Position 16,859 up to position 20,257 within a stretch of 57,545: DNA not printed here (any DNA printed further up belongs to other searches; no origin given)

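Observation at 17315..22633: Operon with a double radical-SAM fusion, a paralogous radical-SAM protein and a flavin-halogenase-like enzyme, with no visible precursor peptide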

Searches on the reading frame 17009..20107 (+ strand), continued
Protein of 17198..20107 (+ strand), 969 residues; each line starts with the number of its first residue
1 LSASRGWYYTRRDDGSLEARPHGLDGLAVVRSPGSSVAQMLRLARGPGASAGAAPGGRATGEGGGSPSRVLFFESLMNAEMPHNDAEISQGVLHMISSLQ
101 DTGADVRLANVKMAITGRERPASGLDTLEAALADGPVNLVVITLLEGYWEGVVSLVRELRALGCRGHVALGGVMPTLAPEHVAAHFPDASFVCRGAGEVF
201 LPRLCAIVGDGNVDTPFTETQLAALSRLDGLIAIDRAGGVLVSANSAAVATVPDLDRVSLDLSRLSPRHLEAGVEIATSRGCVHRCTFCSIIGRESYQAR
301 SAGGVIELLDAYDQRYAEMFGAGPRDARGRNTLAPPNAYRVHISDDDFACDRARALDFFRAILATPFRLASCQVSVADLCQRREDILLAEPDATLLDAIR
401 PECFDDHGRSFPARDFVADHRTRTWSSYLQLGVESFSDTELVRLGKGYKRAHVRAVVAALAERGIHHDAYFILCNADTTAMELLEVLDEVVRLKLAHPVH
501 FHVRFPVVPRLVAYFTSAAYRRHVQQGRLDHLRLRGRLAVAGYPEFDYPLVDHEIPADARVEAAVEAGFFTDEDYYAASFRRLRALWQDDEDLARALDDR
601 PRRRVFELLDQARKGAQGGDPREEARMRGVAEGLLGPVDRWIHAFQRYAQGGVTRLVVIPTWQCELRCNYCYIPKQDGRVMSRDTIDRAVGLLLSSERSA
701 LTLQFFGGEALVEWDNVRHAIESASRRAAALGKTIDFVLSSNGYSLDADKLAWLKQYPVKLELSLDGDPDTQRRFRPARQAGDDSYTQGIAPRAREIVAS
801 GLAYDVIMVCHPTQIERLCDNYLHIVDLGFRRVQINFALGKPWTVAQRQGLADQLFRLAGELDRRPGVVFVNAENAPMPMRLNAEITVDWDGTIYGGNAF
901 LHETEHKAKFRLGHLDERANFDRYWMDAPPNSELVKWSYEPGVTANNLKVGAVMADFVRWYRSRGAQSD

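Call 41: search_protein_families(library=ncbifam, proteins=[L030:8484-8957:+, L030:8950-9165:+, L030:7903-8475:+, L055:7286-7711:-, L055:6618-7310:-, L030:9169-10674:+, L030:11527-12933:+, L030:10686-10979:+, L030:12687-14060:+], max_evalue=1)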
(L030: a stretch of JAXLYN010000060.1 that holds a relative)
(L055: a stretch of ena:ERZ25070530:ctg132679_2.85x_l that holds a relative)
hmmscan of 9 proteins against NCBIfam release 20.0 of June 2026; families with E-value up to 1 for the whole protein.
L030:8484-8957:+ (157 aa): 2 families
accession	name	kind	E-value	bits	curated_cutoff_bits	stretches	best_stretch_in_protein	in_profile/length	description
TIGR03976.1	chp_LLNDYxLRE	equivalog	5.2e-15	55.6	50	1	31-115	1-84/90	His-Xaa-Ser system protein HxsD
NF038315.1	HxsD_rel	equivalog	0.002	18.3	41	1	31-91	3-58/62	HxsD-like protein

L030:8950-9165:+ (71 aa): 2 families
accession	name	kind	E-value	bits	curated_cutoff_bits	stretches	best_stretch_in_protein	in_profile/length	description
NF038315.1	HxsD_rel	equivalog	1.5e-17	63.6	41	1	5-67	1-62/62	HxsD-like protein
TIGR03976.1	chp_LLNDYxLRE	equivalog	0.11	12.9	50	1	10-65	4-62/90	His-Xaa-Ser system protein HxsD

L030:7903-8475:+ (190 aa): 0 families

L055:7286-7711:- (141 aa): 2 families
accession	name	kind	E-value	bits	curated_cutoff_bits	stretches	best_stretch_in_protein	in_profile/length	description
TIGR03976.1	chp_LLNDYxLRE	equivalog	9e-13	48.4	50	1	15-104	1-85/90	His-Xaa-Ser system protein HxsD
NF038315.1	HxsD_rel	equivalog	0.017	15.3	41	1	15-80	3-59/62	HxsD-like protein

L055:6618-7310:- (230 aa): 0 families

L030:9169-10674:+ (501 aa): 66 families (the best 25 are shown)
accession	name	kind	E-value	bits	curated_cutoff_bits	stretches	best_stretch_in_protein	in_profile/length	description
TIGR03978.1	rSAM_paired_1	equivalog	4.5e-147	490.6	370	1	19-488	2-466/466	His-Xaa-Ser system radical SAM maturase HxsB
NF047865.1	rSAM_PapB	equivalog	2e-38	132.4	340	1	102-448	9-327/330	PapB family radical SAM/SPASM ranthipeptide maturase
NF040492.1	not_ScfB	exception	5e-36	124.5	855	1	104-448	103-426/450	ScfB-related radical SAM/SPASM orphan maturase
TIGR04068.1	rSAM_ocin_clost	equivalog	5.4e-35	121.2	500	2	58-245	46-236/462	Cys-rich peptide radical SAM maturase CcpM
TIGR03942.1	sulfatase_rSAM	equivalog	1.2e-31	110.1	349.45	1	101-448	6-335/363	anaerobic sulfatase maturase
TIGR03974.1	rSAM_six_Cys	equivalog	1.4e-31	109.8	425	1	64-455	68-434/451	thioether cross-link-forming SCIFF peptide maturase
TIGR04064.1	rSAM_nif11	equivalog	8.3e-30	103.9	518.7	2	101-238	83-221/459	nif11-like peptide radical SAM maturase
TIGR03906.1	quino_hemo_SAM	equivalog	3.2e-29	101.9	453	2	99-245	96-245/467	quinohemoprotein amine dehydrogenase maturation protein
NF035951.1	rSAM_RumMC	equivalog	1.8e-25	89.6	720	2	99-247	115-265/510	RumMC family radical SAM sactipeptide maturase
NF038170.1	lachnocin_rSAM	equivalog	1.6e-24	86.6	550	2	101-270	81-252/440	lachnocin radical SAM maturase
NF041298.1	rSAM_mat_DynA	equivalog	4.5e-24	85.1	450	1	99-448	4-332/356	dynobactin maturation radical SAM/SPASM protein DynA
TIGR04163.1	rSAM_cobopep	equivalog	4.6e-19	68.5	375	1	102-449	70-399/428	peptide-modifying radical SAM enzyme CbpB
NF010321.0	PRK13758.1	equivalog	1.1e-18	67.6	441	1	103-434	12-326/370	anaerobic sulfatase-maturase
TIGR04280.1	geopep_mat_rSAM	hypoth_equivalog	6.2e-17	61.7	400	1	31-225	21-214/428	geopeptide radical SAM maturase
TIGR04083.1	rSAM_pep_methan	hypoth_equivalog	3.2e-16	59.2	300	1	99-473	3-344/376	TIGR04083 family peptide-modifying radical SAM enzyme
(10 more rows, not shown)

L030:11527-12933:+ (468 aa): 62 families (the best 25 are shown)
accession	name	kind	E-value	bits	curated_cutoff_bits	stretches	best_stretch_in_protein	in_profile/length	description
NF038332.1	rSAM_rare_HxsC4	exception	4.9e-23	81.8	500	2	164-348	12-198/335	radical SAM protein HxsC4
TIGR03977.1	rSAM_pair_HxsC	equivalog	6.4e-21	74.5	267.9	2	169-392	28-255/292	His-Xaa-Ser system radical SAM maturase HxsC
TIGR02109.1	PQQ_syn_pqqE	equivalog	8.5e-21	74.3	381.35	1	169-366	10-204/358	pyrroloquinoline quinone biosynthesis protein PqqE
TIGR02668.1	moaA_archaeal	equivalog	5.1e-20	71.6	325.25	1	164-368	8-210/303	GTP 3',8-cyclase MoaA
TIGR03962.1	mycofact_rSAM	equivalog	1.6e-19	70.3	265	1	170-366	16-207/339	mycofactocin radical SAM maturase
TIGR04545.1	rSAM_ahbD_hemeb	equivalog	3.6e-19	69.4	500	1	171-367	5-197/339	heme b synthase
NF038283.1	viperin_w_prok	equivalog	6.5e-17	61.6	180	1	169-322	5-168/281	viperin family antiviral radical SAM protein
TIGR04053.2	TIGR04053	equivalog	1.3e-16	60.8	395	1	173-375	15-217/366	TIGR04053 family radical SAM/SPASM domain-containing protein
TIGR02666.1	moaA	equivalog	7e-15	54.8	284.05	1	164-332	8-181/336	GTP 3',8-cyclase MoaA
TIGR04317.1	W_rSAM_matur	equivalog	7.2e-15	54.9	380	1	166-352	4-192/349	tungsten cofactor oxidoreductase radical SAM maturase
NF001199.0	PRK00164.2-1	equivalog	1.5e-14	53.8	231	1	165-344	11-188/308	GTP 3',8-cyclase MoaA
TIGR04251.1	SCM_rSAM_ScmF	equivalog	8.5e-14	51.7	400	1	168-354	6-192/353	SynChlorMet cassette radical SAM/SPASM protein ScmF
TIGR04303.1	GeoRSP_rSAM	equivalog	9e-12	45.2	400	1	175-361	10-194/325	GeoRSP system radical SAM/SPASM protein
TIGR04347.1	pseudo_SAM_Halo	equivalog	1e-11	44.8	525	1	171-373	43-240/390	TIGR04347 family pseudo-SAM/SPASM protein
NF050035.1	rSAM_WgK_link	exception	2e-11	43.5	650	1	169-352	12-192/367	radical SAM/SPASM peptide maturase WgkB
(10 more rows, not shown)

L030:10686-10979:+ (97 aa): 9 families
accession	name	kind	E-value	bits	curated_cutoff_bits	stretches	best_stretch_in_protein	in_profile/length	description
NF038313.3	HisXaaSer_A4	exception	1.9e-27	95.9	55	1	8-97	1-93/93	His-Xaa-Ser repeat protein HxsA4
NF038329.2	gly_rich_SclB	equivalog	2.9e-05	23.2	325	1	29-95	80-147/442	LPXTG-anchored collagen-like adhesin Scl2/SclB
NF038309.1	HisXaaSer_A3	equivalog_domain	0.001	18.8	65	1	55-92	44-80/81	His-Xaa-Ser repeat protein HxsA3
NF046116.1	adhesin_Lcl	equivalog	0.0011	17.6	500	1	40-95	74-129/431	collagen-like adhesin Lcl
NF038296.1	HisXaaSer_A2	equivalog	0.0035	18.3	48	0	56-81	69-94/96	His-Xaa-Ser repeat protein HxsA2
NF038330.1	adhesin_SclA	exception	0.012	15.2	400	1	60-93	115-148/405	LPXTG-anchored collagen-like adhesin Scl1/SclA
NF008991.0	PRK12334.2-3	equivalog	0.036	13.5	696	1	55-94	305-344/454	nucleoside triphosphate pyrophosphohydrolase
TIGR03979.1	His_Ser_Rich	equivalog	0.23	11.4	121.65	1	50-75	49-74/190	His-Xaa-Ser repeat protein HxsA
NF033482.1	RiPP_thiocil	subfamily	0.87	9.9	25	0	57-89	15-45/48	thiocillin family RiPP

L030:12687-14060:+ (457 aa): 56 families (the best 25 are shown)
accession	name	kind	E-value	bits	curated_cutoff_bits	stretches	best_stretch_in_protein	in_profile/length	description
NF038332.1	rSAM_rare_HxsC4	exception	5.6e-38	130.9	500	1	84-416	4-333/335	radical SAM protein HxsC4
TIGR02668.1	moaA_archaeal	equivalog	3.9e-20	72.1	325.25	1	94-269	10-178/303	GTP 3',8-cyclase MoaA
TIGR02666.1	moaA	equivalog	2.7e-18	66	284.05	1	95-267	11-183/336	GTP 3',8-cyclase MoaA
NF001199.0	PRK00164.2-1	equivalog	1.7e-17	63.6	231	1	94-267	12-178/308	GTP 3',8-cyclase MoaA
TIGR03977.1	rSAM_pair_HxsC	equivalog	4.6e-16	58.5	267.9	1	84-330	15-257/292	His-Xaa-Ser system radical SAM maturase HxsC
TIGR04546.1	rSAM_ahbC_deAc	equivalog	1.7e-15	56.7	650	1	90-264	35-200/390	12,18-didecarboxysiroheme deacetylase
TIGR04545.1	rSAM_ahbD_hemeb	equivalog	1.2e-14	54.5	500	1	99-262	5-160/339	heme b synthase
TIGR04466.1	rSAM_BlsE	equivalog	1.3e-13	51.2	400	1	96-266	5-164/327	cytosylglucuronate decarboxylase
TIGR04317.1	W_rSAM_matur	equivalog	5.3e-13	48.8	380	1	94-264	4-171/349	tungsten cofactor oxidoreductase radical SAM maturase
NF045702.1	rSAM_GDGT_ether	equivalog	1.4e-12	47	450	1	97-267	89-256/486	tetraether lipid synthase Tes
TIGR04054.1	rSAM_NirJ1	equivalog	2.4e-12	46.2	650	1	79-264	21-197/387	putative heme d1 biosynthesis radical SAM protein NirJ1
TIGR04303.1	GeoRSP_rSAM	equivalog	2.5e-12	47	400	1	99-263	10-163/325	GeoRSP system radical SAM/SPASM protein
NF045574.1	sacti_mat_StsB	exception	6.8e-12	45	625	1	95-274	97-265/466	StsB family radical SAM/SPASM domain sactipeptide maturase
NF045646.2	rSAM_Se_TrsS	equivalog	1.8e-11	43.3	490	1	98-263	90-250/441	radical SAM (seleno)protein TrsS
TIGR02109.1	PQQ_syn_pqqE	equivalog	2.4e-11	43.2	381.35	1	99-264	12-169/358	pyrroloquinoline quinone biosynthesis protein PqqE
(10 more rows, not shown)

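Call 43: find_encoding_contigs(protein=P0004, flank=10000, max_places=1)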
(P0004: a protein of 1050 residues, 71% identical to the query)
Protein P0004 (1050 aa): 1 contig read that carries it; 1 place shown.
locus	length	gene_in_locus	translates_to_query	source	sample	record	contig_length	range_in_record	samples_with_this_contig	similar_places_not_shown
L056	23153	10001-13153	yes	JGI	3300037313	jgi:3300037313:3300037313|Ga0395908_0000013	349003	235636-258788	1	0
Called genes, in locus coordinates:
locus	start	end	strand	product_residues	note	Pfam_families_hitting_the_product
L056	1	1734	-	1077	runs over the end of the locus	-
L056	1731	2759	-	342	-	-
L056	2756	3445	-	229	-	PF00027:cNMP_binding, PF13545:HTH_Crp_2, PF00325:Crp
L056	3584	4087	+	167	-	PF12804:NTP_transf_3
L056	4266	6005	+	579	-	PF13231:PMT_2, PF16841:CBM60 (weak)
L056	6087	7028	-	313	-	PF10017:Methyltransf_33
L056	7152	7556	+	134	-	-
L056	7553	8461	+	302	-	-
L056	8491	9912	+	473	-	PF04055:Radical_SAM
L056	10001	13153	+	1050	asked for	PF02310:B12-binding (weak), PF04055:Radical_SAM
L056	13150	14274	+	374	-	PF04055:Radical_SAM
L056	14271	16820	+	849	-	PF00690:Cation_ATPase_N, PF00122:E1-E2_ATPase, PF00702:Hydrolase, PF13246:Cation_ATPase, PF12710:HAD, PF00689:Cation_ATPase_C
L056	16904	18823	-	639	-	PF01636:APH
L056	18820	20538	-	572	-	PF00919:UPF0004, PF04055:Radical_SAM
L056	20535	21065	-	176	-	PF05118:Asp_Arg_Hydrox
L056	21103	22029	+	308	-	PF04055:Radical_SAM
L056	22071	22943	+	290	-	PF00582:Usp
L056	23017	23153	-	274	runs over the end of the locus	PF04116:FA_hydroxylase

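Call 44: find_encoding_contigs(protein=P0017, flank=10000, max_places=1)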
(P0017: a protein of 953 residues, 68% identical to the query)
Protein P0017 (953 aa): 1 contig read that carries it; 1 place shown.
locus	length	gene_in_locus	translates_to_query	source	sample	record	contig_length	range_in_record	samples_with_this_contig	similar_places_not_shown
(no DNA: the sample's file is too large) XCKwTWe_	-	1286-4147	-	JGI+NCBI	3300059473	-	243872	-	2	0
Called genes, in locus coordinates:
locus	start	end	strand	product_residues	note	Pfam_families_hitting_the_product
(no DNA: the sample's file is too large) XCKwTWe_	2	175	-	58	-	?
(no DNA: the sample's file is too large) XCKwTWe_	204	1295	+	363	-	-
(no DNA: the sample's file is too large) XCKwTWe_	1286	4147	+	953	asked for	PF02310:B12-binding (weak), PF04055:Radical_SAM (weak)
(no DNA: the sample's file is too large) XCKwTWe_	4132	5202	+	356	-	-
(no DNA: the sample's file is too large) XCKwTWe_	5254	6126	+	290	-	-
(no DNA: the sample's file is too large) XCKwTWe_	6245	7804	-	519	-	PF00069:Pkinase, PF07714:PK_Tyr_Ser-Thr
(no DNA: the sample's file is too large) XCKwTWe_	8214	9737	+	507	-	PF13428:TPR_14 (faint), PF13432:TPR_16 (weak), PF14559:TPR_19 (faint), PF00685:Sulfotransfer_1, PF13469:Sulfotransfer_3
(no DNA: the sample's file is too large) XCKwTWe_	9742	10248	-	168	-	-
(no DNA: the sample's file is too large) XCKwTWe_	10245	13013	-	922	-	-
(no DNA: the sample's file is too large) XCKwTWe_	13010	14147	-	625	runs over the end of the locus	PF00691:OmpA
